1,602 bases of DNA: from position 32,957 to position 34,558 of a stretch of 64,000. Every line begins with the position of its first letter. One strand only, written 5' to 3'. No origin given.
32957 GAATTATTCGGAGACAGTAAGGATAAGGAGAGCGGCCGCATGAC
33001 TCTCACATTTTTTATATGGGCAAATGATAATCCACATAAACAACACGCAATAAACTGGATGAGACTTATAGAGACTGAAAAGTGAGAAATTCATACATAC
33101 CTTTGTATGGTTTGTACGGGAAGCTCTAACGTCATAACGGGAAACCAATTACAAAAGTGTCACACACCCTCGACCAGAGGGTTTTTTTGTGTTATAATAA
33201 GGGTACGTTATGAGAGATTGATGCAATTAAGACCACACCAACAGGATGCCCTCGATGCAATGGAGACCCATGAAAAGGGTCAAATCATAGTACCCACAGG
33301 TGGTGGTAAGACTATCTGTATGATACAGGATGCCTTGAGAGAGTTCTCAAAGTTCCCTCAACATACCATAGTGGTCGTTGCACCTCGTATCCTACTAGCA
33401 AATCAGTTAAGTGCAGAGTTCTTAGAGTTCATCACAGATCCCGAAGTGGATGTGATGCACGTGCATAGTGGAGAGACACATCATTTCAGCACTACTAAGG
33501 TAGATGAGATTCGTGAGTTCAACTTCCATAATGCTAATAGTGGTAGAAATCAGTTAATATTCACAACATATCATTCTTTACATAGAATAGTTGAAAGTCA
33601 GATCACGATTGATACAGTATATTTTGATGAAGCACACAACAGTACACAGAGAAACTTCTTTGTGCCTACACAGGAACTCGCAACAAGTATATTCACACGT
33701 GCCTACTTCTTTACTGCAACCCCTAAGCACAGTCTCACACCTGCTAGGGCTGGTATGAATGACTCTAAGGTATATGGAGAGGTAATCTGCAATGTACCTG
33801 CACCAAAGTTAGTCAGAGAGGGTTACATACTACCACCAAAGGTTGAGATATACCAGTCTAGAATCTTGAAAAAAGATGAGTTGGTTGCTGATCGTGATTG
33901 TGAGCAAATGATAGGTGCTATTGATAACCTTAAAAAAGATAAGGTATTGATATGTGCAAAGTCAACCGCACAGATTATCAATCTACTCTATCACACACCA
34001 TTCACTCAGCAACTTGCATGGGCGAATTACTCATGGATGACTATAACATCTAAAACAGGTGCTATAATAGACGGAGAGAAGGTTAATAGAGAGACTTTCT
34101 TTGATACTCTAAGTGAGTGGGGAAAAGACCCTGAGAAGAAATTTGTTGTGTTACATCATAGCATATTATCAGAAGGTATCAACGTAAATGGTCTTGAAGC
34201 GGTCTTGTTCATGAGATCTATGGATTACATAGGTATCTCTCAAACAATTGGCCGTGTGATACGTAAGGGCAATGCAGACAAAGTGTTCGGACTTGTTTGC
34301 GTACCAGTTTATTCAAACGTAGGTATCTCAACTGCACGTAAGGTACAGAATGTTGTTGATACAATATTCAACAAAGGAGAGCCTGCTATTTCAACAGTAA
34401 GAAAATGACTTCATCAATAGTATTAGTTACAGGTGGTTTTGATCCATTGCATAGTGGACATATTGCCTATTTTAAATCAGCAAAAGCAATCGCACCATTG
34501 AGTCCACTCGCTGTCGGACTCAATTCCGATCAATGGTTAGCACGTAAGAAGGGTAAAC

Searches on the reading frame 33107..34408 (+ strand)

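Call 9: search_protein_families(library=phrogs, proteins=[window:33107-34408:+])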
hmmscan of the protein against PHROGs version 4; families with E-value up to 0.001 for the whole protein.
window:33107-34408:+ (433 aa): 6 families
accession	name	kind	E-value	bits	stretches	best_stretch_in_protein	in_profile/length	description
phrog_16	-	DNA, RNA and nucleotide metabolism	2.9e-57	195.6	1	39-394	271-592/986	DNA helicase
phrog_62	-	DNA, RNA and nucleotide metabolism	3.9e-14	52.1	1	38-178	694-819/1881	DNA helicase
phrog_9690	-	DNA, RNA and nucleotide metabolism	1.9e-07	31.4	1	170-392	43-261/306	DNA helicase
phrog_16259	-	DNA, RNA and nucleotide metabolism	6.6e-06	26.6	1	39-125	116-200/330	DNA helicase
phrog_6819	-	DNA, RNA and nucleotide metabolism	0.00015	21.3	1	34-181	14-148/645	Holliday junction branch migration helicase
phrog_2488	-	DNA, RNA and nucleotide metabolism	0.00036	20.4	0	42-106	20-92/579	DNA helicase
